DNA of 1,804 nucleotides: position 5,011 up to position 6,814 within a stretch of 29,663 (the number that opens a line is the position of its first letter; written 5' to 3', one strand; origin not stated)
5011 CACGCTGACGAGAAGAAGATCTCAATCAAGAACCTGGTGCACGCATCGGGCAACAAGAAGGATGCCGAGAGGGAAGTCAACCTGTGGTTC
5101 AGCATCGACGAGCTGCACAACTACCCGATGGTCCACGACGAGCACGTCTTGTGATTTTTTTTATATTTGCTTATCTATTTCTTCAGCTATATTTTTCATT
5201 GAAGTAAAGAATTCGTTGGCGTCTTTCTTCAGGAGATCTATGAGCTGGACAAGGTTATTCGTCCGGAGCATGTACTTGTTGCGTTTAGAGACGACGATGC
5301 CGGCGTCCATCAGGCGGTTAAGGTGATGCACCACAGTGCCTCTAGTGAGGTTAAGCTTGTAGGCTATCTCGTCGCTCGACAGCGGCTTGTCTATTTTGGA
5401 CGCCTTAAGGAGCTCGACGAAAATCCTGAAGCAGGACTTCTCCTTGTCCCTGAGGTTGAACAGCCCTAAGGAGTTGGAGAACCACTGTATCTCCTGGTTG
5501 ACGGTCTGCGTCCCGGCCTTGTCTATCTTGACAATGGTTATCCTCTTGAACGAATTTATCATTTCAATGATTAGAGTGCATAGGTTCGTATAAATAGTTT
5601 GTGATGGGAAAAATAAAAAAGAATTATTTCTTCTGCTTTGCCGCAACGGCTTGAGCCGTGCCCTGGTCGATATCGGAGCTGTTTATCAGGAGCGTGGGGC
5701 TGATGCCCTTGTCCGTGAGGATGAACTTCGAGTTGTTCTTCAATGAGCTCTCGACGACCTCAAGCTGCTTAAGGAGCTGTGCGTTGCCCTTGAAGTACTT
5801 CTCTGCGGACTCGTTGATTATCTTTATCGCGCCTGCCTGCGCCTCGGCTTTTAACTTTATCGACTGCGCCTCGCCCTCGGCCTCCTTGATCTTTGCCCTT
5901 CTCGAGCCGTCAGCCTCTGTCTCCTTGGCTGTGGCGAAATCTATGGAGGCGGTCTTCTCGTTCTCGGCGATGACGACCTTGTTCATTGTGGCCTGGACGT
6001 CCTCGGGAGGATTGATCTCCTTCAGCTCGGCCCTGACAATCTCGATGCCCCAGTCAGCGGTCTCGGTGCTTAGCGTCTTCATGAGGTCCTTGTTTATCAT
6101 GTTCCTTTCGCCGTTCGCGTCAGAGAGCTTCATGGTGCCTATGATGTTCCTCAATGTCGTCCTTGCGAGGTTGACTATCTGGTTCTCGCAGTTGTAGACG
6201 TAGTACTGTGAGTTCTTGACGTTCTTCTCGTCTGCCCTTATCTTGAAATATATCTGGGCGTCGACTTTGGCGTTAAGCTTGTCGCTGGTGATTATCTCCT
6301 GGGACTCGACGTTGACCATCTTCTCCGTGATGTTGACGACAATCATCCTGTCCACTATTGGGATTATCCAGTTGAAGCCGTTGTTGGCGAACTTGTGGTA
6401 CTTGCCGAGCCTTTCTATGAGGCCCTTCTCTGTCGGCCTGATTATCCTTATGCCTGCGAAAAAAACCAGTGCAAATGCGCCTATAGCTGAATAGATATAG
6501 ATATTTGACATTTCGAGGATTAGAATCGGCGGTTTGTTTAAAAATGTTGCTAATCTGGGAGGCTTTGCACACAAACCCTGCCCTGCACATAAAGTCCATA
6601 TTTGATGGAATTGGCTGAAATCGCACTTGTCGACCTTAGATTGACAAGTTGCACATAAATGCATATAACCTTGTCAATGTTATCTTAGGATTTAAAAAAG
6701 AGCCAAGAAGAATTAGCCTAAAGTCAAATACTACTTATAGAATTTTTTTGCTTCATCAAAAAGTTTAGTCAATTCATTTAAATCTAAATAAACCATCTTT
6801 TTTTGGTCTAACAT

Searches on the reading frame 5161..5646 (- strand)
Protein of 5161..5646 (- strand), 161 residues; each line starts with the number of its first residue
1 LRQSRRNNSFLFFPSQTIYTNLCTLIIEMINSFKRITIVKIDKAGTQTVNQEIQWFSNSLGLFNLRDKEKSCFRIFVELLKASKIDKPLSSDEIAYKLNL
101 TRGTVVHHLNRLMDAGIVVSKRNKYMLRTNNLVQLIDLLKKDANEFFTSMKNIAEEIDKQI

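Call 19: search_protein_families(library=pfam, proteins=[window:5161-5646:-], max_evalue=0.01)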
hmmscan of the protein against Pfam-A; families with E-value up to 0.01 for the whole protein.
window:5161-5646:- (161 aa): 13 families
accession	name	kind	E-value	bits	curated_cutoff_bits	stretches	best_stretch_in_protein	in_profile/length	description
PF01022.26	HTH_5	-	7.3e-08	32.6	22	1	86-118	13-45/47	Bacterial regulatory protein, arsR family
PF12840.13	HTH_20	-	3.5e-07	30.5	27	1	71-119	5-49/51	Helix-turn-helix domain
PF08279.18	HTH_11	-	1.6e-05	25.1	25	1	86-124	13-52/55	HTH domain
PF14947.12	HTH_45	-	3e-05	24.4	25.5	1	72-127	4-58/77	Winged helix-turn-helix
PF13412.12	HTH_24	-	3.8e-05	23.6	21.9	1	88-118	17-47/48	Winged helix-turn-helix DNA-binding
PF14493.12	HTH_40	-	6.6e-05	23.6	27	1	89-160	13-79/89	Helix-turn-helix domain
PF13545.12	HTH_Crp_2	-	7e-05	23.1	27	1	84-132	18-64/70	Crp-like helix-turn-helix domain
PF01978.25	TrmB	-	0.00076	19.7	25.6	1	75-126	13-60/68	Sugar-specific transcriptional regulator TrmB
PF02082.26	Rrf2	-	0.00092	19.8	30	1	72-122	8-57/132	Iron-dependent Transcriptional regulator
PF01047.28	MarR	-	0.0013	19.1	24.6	1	88-123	17-52/59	MarR family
PF09339.16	HTH_IclR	-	0.0013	18.9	22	1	87-119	17-49/52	IclR helix-turn-helix domain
PF12802.13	MarR_2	-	0.0021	18.6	27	1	88-123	19-55/61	MarR family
PF00196.25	GerE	-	0.003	17.6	23.5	0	89-113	18-42/57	Bacterial regulatory proteins, luxR family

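Call 22: search_solved_structures(query=window:5161-5562:-, max_evalue=1, show_alignments=2)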
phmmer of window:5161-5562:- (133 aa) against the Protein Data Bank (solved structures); distinct sequences matched with E-value up to 1: 15.
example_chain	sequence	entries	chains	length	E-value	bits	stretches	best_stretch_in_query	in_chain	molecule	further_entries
2d1h_A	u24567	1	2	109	0.00011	25.8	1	38-95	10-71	109aa long hypothetical transcriptional regulator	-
1r7j_A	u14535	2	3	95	0.015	18.9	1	40-130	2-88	Conserved hypothetical protein Sso10a | Sso10a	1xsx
6egc_A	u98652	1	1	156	0.024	18.2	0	71-131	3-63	SC_2L4HC2_23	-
1uly_A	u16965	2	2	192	0.051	17.2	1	58-97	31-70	hypothetical protein PH1932 | hypothetical transcription regulator protein, PH1932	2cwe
3bdd_A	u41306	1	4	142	0.19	15.3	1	36-96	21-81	Regulatory protein MarR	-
4ggg_A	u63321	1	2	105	0.27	14.8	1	51-112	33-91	Repressor protein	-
3oio_A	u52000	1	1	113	0.34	14.5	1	50-113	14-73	Transcriptional regulator (AraC-type DNA-binding domain-containing proteins)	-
9t6t_A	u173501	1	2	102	0.38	14.4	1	53-113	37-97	Lmo1102 protein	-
9t6r_A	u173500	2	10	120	0.39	14.3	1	52-113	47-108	Lmo1102 protein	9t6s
7s03_A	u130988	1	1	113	0.54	13.9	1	17-84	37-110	Histone-lysine N-methyltransferase SETMAR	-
8c7t_A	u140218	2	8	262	0.54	13.9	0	59-93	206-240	GTP-sensing transcriptional pleiotropic repressor CodY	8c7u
8ylh_A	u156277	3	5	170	0.7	13.5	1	57-108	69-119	Regulatory protein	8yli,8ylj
3bpv_A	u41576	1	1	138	0.81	13.3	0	29-95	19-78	Transcriptional regulator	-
3bpx_A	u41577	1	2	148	0.97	13.1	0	29-100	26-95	Transcriptional regulator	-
1ub9_A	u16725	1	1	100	0.97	13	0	65-130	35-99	Hypothetical protein PH1061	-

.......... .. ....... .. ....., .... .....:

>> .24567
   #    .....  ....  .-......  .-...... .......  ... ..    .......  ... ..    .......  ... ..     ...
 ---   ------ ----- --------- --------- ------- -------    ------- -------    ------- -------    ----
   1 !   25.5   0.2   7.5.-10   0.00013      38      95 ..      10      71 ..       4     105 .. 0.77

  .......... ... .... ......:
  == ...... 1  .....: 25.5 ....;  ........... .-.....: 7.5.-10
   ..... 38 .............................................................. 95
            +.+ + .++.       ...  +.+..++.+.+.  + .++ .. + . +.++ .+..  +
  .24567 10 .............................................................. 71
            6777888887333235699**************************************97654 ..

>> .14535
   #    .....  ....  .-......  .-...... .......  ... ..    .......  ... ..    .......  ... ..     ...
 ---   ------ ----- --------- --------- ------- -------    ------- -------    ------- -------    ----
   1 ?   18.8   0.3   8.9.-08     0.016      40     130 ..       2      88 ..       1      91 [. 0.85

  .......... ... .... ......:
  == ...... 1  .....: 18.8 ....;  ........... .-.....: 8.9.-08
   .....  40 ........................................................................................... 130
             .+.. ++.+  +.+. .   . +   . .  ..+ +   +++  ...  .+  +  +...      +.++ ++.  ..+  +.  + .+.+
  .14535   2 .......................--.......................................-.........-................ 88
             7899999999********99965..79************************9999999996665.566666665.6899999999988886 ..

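Call 36: search_protein_families(library=ncbifam, proteins=[window:5161-5562:-], max_evalue=0.1)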
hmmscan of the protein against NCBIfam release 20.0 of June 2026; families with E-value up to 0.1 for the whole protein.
window:5161-5562:- (133 aa): 17 families
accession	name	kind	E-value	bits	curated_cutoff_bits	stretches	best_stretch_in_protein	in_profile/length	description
NF053606.1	Sta1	subfamily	9.1e-07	28.9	80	1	45-97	23-71/100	Sta1 family transcriptional regulator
NF041413.1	ArsR_Rv2640c_fam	equivalog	2.2e-06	28.1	155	1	49-96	49-94/118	Rv2640c family ArsR-like transcriptional regulator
NF033789.1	repress_SdpR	subfamily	3.2e-06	27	100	1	56-97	18-58/79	autorepressor SdpR family transcription factor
NF040939.2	trans_reg_lrs14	equivalog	5.5e-06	26.3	90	1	46-96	25-72/103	Lrs14 family HTH-type transcriptional regulator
NF033788.1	HTH_metalloreg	subfamily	1.1e-05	25.1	55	1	55-95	23-60/77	metalloregulator ArsR/SmtB family transcription factor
NF047906.1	CdPbTransRegCmtR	equivalog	0.00094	19.1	150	1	57-96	31-70/104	Cd(II)/Pb(II)-sensing metalloregulatory transcriptional regulator CmtR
NF053704.1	TransRegCcpNBacil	equivalog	0.0012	18.2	260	1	51-103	10-63/208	transcriptional regulator CcpN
NF053610.1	Sso10a_fam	subfamily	0.0042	17.1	60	1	45-99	4-56/64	Sso10a family chromatin protein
TIGR00122.1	birA_repr_reg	equivalog_domain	0.0044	16.9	70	1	58-100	11-54/69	biotin operon repressor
NF007366.0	PRK09863.1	equivalog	0.0052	15.3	426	1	58-117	15-79/586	putative frv operon regulatory protein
NF053755.1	MsvR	equivalog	0.0088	15.8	220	1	58-96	24-62/236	transcriptional factor MsvR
TIGR02944.1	suf_reg_Xantho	equivalog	0.014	15.8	110.65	1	53-95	18-60/130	SUF system Fe-S cluster assembly regulator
TIGR01884.1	cas_HTH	subfamily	0.019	14.3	60.2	1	63-96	159-192/202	CRISPR-associated CARF protein Csa3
NF050133.1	TransRegFabT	equivalog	0.022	15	200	1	61-102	44-85/138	fatty acid biosynthesis transcriptional regulator FabT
NF008273.0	PRK11050.1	equivalog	0.023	14.4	153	1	65-102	59-96/156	manganese-binding transcriptional regulator MntR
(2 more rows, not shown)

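Call 37: find_homologous_proteins(query=window:5161-5562:-, max_evalue=0.00001)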
Query window:5161-5562:- (133 aa): 1938 proteins with E <= 0.00001 among 1961 candidates; the best 120 are listed.
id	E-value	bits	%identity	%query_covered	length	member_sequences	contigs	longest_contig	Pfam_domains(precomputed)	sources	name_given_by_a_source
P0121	1.1e-78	279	100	100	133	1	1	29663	PF12840.14,PF13412.13,PF08279.19,PF01022.27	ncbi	-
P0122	4.3e-63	229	80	100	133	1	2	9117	PF12840.14,PF13412.13,PF08279.19,PF01022.27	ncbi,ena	-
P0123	1.6e-55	204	71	100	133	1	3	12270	PF12840.14,PF01022.27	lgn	-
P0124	1.9e-54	201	70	100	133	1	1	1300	PF12840.14,PF01022.27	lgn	-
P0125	1.4e-52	195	71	100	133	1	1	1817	PF01022.27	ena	-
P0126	1.5e-52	195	68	100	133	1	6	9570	PF12840.14,PF01022.27,PF13545.13,PF14947.13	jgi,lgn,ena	jgi:predicted transcriptional regulator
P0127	2.0e-52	194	69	100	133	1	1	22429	PF12840.14,PF13412.13,PF08279.19,PF01022.27,PF14947.13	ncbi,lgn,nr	ncbi:transcriptional regulator [Candidatus Woesearchaeota archaeon]|nr:MAG: transcriptional regulato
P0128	4.1e-47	177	62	100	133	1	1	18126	PF12840.14,PF13412.13,PF08279.19,PF01022.27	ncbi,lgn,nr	ncbi:MAG: ArsR family transcriptional regulator [Nanoarchaeota archaeon]|nr:ArsR family transcriptio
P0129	4.2e-47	177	63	96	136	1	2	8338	PF12840.14,PF13412.13,PF08279.19,PF01022.27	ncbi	-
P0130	5.0e-47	177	61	100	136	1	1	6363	PF01047.29,PF12840.14,PF13412.13,PF08279.19,PF01022.27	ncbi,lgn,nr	ncbi:ArsR family transcriptional regulator [Candidatus Woesearchaeota archaeon]|nr:ArsR family trans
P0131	5.7e-47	177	63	96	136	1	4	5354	PF12840.14,PF13412.13,PF08279.19,PF01022.27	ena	-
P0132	5.8e-47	177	62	96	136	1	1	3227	PF12840.14,PF13412.13,PF08279.19,PF01022.27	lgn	-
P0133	7.4e-47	176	62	96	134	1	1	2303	PF13412.13,PF08279.19,PF01022.27,PF13545.13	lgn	-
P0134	1.5e-46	175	63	96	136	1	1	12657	PF12840.14,PF13412.13,PF08279.19,PF01022.27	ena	-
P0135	1.7e-46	175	61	95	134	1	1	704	PF12840.14,PF13412.13,PF08279.19,PF01022.27,PF13545.13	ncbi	-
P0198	1.5e-43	166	61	96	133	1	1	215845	PF12840.14,PF13412.13,PF08279.19,PF01022.27,PF13545.13,PF18730.7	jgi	jgi:predicted transcriptional regulator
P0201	1.7e-43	166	58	98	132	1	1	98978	PF13412.13,PF01022.27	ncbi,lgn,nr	ncbi:MAG: winged helix-turn-helix transcriptional regulator [Candidatus Nanoarchaeia archaeon]|nr:wi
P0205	2.0e-43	165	61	95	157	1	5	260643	PF12840.14,PF13412.13,PF08279.19,PF01022.27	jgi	-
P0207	2.3e-43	165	59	96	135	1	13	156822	PF12840.14,PF13412.13,PF08279.19,PF01022.27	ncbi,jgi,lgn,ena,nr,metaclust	ncbi:winged helix-turn-helix transcriptional regulator [Candidatus Woesearchaeota archaeon]|jgi:biot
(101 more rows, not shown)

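Call 58: search_solved_structures(query=A3, max_evalue=1, show_alignments=0)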
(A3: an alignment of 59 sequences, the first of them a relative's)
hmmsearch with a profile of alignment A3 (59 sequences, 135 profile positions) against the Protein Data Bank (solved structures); distinct sequences matched with E-value up to 1: 26.
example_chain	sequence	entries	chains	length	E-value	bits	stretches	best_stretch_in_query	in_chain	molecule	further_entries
2d1h_A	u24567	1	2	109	1.1e-07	35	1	35-95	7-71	109aa long hypothetical transcriptional regulator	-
8qaf_A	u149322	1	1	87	0.0035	20.4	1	86-130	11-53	sc-apCC-8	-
2oqg_A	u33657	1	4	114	0.0047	20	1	62-130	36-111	Possible transcriptional regulator, ArsR family protein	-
3jth_A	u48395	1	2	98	0.0049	20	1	57-112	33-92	Transcription activator HlyU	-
5znx_A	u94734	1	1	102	0.0053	19.9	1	57-112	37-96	Transcriptional activator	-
4k2e_A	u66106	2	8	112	0.024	17.7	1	57-113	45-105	Transcriptional activator HlyU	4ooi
3bpv_A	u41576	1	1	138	0.027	17.5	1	57-104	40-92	Transcriptional regulator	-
3bpx_A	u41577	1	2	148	0.033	17.3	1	57-104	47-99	Transcriptional regulator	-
6sbs_A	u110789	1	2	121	0.035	17.2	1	62-102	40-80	Regulatory protein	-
1r7j_A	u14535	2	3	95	0.039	17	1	40-132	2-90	Conserved hypothetical protein Sso10a | Sso10a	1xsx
1ku9_A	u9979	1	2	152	0.1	15.7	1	58-130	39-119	hypothetical protein MJ223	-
6j0e_A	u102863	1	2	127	0.12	15.5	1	59-90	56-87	Arsenic responsive repressor ArsR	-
1uly_A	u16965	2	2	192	0.13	15.3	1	58-94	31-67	hypothetical protein PH1932 | hypothetical transcription regulator protein, PH1932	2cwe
3bdd_A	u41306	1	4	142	0.16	15.1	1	52-95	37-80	Regulatory protein MarR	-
2jsc_A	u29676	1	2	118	0.16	15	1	65-111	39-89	Transcriptional regulator Rv1994c/MT2050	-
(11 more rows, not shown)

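Call 59: predict_structure(alignment_id=A3)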
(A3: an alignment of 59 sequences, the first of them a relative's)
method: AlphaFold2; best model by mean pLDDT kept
length: 133 residues; sequences in the alignment: 59
mean_pLDDT: 87.4   pTM: 0.78
mean pLDDT of the five models: 87.4, 85.6, 81.7, 80.6, 79.0
residues with pLDDT >= 90: 81; 70-90: 40; 50-70: 12; < 50: 0
segments of 3 or more residues with pLDDT < 50: none
pLDDT, mean of each block of 10 residues (from residue 1): 75 76 85 66 87 92 96 93 91 92 90 92 97 95
secondary structure, 60 per line:
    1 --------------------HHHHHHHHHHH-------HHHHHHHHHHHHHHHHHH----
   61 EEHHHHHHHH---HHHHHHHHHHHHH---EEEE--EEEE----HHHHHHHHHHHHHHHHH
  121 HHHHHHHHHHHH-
elements in order: H21-31 H39-56 H63-70 H74-86 E90-93 E96-99 H104-132

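Call 61: fold_search(model_id=the predicted structure, library=pdb)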
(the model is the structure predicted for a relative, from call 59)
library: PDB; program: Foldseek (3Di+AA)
matches with E <= 10: 1711; with E <= 0.001: 0
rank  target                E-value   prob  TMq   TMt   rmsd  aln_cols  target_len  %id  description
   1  7oz3_A                3.6e-03  1.00  0.42  0.29   8.2       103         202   17  S. agalactiae BusR in complex with its busA-promotor DNA (released 2021-08-11)
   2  2d1h_A                4.1e-03  1.00  0.45  0.56   5.9       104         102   26  Crystal structure of ST1889 protein from thermoacidophilic archaeon Sulfolobus tokodaii (released 2006-09-05)
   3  3f72_C                5.2e-03  0.99  0.37  0.46  12.3       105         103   16  Crystal Structure of the Staphylococcus aureus pI258 CadC Metal Binding Site 2 Mutant (released 2009-04-07)
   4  6cda                  5.9e-03  1.00  0.36  0.49   8.6        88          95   20  Crystal structure of L34A CzrA in the Zn(II)bound state (released 2018-07-11)
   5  4r1h_B                5.9e-03  1.00  0.42  0.48   8.0       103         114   24  GntR family transcriptional regulator from Listeria monocytogenes (released 2014-08-20)
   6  3mcz_A                5.9e-03  1.00  0.37  0.16  11.6        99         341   13  The Structure of an O-methyltransferase family protein from Burkholderia thailandensis. (released 2010-05-26)
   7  2rdp                  5.9e-03  1.00  0.38  0.36  10.8       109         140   16  The structure of a MarR family protein from Bacillus stearothermophilus (released 2007-11-13)
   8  3f72_A                6.2e-03  0.99  0.37  0.45  12.2       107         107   15  Crystal Structure of the Staphylococcus aureus pI258 CadC Metal Binding Site 2 Mutant (released 2009-04-07)
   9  4ld5_B                6.6e-03  1.00  0.42  0.44  15.0       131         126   14  Crystal structure of MepR Q18P mutant from multidrug resistant S. aureus clinical isolate (released 2013-09-11)
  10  3gfm                  7.5e-03  0.96  0.34  0.32  15.1       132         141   20  Crystal structure of the ST1710 mutant (K91A) protein (released 2009-08-25)
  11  2d1h_B                8.0e-03  1.00  0.43  0.56   4.7        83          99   25  Crystal structure of ST1889 protein from thermoacidophilic archaeon Sulfolobus tokodaii (released 2006-09-05)
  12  3r0a_A                8.0e-03  1.00  0.52  0.57   7.5       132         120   16  Possible transcriptional regulator from Methanosarcina mazei Go1 (gi 21227196) (released 2011-03-23)
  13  2fa5_A                8.0e-03  1.00  0.43  0.41  14.0       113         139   14  The crystal structure of an unliganded multiple antibiotic-resistance repressor (MarR) from Xanthomonas campestris (released 2006-11-14)
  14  2pex_B                8.0e-03  1.00  0.43  0.42  14.9       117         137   18  Structure of reduced C22S OhrR from Xanthamonas Campestris (released 2007-12-11)
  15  1u2w_A                8.0e-03  0.99  0.38  0.46  12.1       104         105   15  Crystal Structure of the Staphylococcus aureus pI258 CadC (released 2005-07-12)
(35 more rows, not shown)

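Call 68: find_encoding_contigs(protein=P0198, flank=10000, max_places=1)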
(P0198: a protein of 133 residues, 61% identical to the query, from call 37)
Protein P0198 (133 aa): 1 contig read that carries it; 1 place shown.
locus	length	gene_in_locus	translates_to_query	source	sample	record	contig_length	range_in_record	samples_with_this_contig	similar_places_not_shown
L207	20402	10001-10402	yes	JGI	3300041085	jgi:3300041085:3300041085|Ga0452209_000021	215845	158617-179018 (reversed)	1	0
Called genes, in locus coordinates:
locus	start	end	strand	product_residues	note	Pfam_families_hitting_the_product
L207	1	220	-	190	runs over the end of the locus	PF12917:YfbR-like, PF13023:HD_3, PF01966:HD (weak)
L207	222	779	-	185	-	PF02525:Flavodoxin_2, PF03358:FMN_red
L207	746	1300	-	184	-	PF00300:His_Phos_1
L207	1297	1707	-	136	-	PF00293:NUDIX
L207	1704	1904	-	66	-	-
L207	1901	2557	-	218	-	PF00702:Hydrolase, PF12710:HAD (weak), PF13419:HAD_2, PF13242:Hydrolase_like (weak)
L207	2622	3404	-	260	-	-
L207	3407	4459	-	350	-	PF00391:PEP-utilizers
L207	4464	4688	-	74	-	-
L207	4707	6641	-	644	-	PF00012:HSP70, PF06723:MreB_Mbl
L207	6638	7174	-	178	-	PF01928:CYTH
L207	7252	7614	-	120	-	PF11950:DUF3467 (weak)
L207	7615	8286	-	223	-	PF00753:Lactamase_B, PF13483:Lactamase_B_3, PF23023:Anti-Pycsar_Apyc1 (weak), PF12706:Lactamase_B_2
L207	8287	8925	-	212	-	PF00753:Lactamase_B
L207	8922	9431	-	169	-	PF03692:CxxCxxCC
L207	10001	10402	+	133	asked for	PF18730:HEPN_Cthe2314 (faint), PF12840:HTH_20 (weak), PF13545:HTH_Crp_2 (weak), PF08279:HTH_11, PF13412:HTH_24, PF01022:HTH_5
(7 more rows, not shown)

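Call 69: find_encoding_contigs(protein=P0205, flank=10000, max_places=1)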
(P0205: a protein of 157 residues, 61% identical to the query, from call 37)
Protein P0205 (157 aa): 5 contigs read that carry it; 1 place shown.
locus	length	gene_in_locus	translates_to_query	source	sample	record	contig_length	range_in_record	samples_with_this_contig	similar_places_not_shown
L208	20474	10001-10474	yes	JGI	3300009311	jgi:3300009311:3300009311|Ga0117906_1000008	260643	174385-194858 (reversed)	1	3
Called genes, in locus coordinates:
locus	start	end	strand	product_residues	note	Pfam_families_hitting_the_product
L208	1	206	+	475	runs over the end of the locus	PF04055:Radical_SAM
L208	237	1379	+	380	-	PF09471:Peptidase_M64 (faint)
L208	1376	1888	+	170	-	-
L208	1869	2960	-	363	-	PF00226:DnaJ, PF01556:DnaJ_C, PF27659:CHP02642 (faint), PF00684:DnaJ_CXXCXGXG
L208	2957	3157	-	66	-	-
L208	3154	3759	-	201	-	PF13237:Fer4_10 (faint), PF12838:Fer4_7 (weak), PF13098:Thioredoxin_2 (weak), PF00037:Fer4, PF12837:Fer4_6 (weak)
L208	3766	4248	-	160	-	PF01966:HD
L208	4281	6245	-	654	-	PF00012:HSP70, PF06723:MreB_Mbl, PF00012:HSP70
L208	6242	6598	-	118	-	PF11950:DUF3467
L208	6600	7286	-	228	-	PF00753:Lactamase_B, PF13483:Lactamase_B_3, PF23023:Anti-Pycsar_Apyc1 (weak), PF12706:Lactamase_B_2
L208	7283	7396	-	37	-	-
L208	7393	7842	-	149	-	PF13527:Acetyltransf_9 (faint)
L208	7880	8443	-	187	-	PF01966:HD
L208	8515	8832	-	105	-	-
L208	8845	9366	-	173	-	PF03692:CxxCxxCC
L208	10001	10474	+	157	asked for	PF12840:HTH_20 (weak), PF08279:HTH_11 (weak), PF01022:HTH_5 (weak), PF13412:HTH_24 (weak)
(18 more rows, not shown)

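Call 70: find_encoding_contigs(protein=P0207, flank=10000, max_places=1)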
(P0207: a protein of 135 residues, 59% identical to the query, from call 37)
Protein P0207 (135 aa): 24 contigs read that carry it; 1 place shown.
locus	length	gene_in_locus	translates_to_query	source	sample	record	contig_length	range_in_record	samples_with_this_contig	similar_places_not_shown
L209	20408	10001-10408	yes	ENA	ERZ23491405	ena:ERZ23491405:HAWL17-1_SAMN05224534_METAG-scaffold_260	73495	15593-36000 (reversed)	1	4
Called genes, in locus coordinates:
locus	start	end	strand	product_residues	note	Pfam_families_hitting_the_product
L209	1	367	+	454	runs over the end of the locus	PF27218:MJ0043_C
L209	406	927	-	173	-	-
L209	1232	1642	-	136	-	-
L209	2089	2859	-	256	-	PF13482:RNase_H_2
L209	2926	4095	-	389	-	PF13188:PAS_8 (faint), PF13426:PAS_9, PF00990:GGDEF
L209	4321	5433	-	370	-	PF00226:DnaJ, PF01556:DnaJ_C, PF00684:DnaJ_CXXCXGXG, PF27439:DnaJ_C_2 (weak)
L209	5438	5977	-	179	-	PF01966:HD (weak)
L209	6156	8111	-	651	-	PF00012:HSP70, PF06723:MreB_Mbl, PF00012:HSP70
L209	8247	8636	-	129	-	PF11950:DUF3467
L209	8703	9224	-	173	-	PF03692:CxxCxxCC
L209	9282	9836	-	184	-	PF01025:GrpE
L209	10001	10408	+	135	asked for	PF12840:HTH_20, PF01022:HTH_5, PF08279:HTH_11, PF13412:HTH_24 (weak)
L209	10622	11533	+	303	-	PF07136:DUF1385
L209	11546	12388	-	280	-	-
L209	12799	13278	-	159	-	-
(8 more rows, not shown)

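Call 71: find_encoding_contigs(protein=P0201, flank=10000, max_places=1)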
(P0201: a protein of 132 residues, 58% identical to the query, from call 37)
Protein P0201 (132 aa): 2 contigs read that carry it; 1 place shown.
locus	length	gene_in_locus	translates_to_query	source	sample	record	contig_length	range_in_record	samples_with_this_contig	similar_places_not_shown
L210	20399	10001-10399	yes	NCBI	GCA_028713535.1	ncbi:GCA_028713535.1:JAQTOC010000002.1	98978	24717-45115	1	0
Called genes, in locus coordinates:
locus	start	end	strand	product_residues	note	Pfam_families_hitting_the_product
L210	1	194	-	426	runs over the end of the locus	PF00009:GTP_EFTU, PF03144:GTP_EFTU_D2, PF03143:GTP_EFTU_D3, PF22594:GTP-eEF1A_C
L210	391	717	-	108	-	-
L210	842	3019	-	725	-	PF00009:GTP_EFTU, PF22042:EF-G_D2, PF03144:GTP_EFTU_D2, PF14492:EFG_III, PF03764:EFG_IV, PF00679:EFG_C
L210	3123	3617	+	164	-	PF07155:ECF-ribofla_trS, PF12822:ECF_trnsprt (weak)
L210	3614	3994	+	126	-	PF08973:TM1506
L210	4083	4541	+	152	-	-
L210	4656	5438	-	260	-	PF06550:SPP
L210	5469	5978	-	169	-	PF22769:DCD, PF00692:dUTPase (weak)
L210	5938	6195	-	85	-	-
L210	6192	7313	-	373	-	PF00226:DnaJ, PF01556:DnaJ_C, PF27659:CHP02642 (faint), PF00684:DnaJ_CXXCXGXG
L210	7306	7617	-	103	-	-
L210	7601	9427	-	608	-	PF00012:HSP70, PF06723:MreB_Mbl, PF02782:FGGY_C (faint)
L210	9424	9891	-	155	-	PF01025:GrpE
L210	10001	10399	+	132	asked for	PF01022:HTH_5 (weak), PF13412:HTH_24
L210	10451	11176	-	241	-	PF02535:Zip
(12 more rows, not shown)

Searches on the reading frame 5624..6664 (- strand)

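Call 3: search_protein_families(library=pfam, proteins=[window:5624-6664:-])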
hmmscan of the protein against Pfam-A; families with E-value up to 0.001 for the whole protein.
window:5624-6664:- (346 aa): 1 family
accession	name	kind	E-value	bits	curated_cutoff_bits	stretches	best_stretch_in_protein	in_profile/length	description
PF01145.31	Band_7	-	1.4e-37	129.9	23.6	1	74-265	2-175/176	SPFH domain / Band 7 family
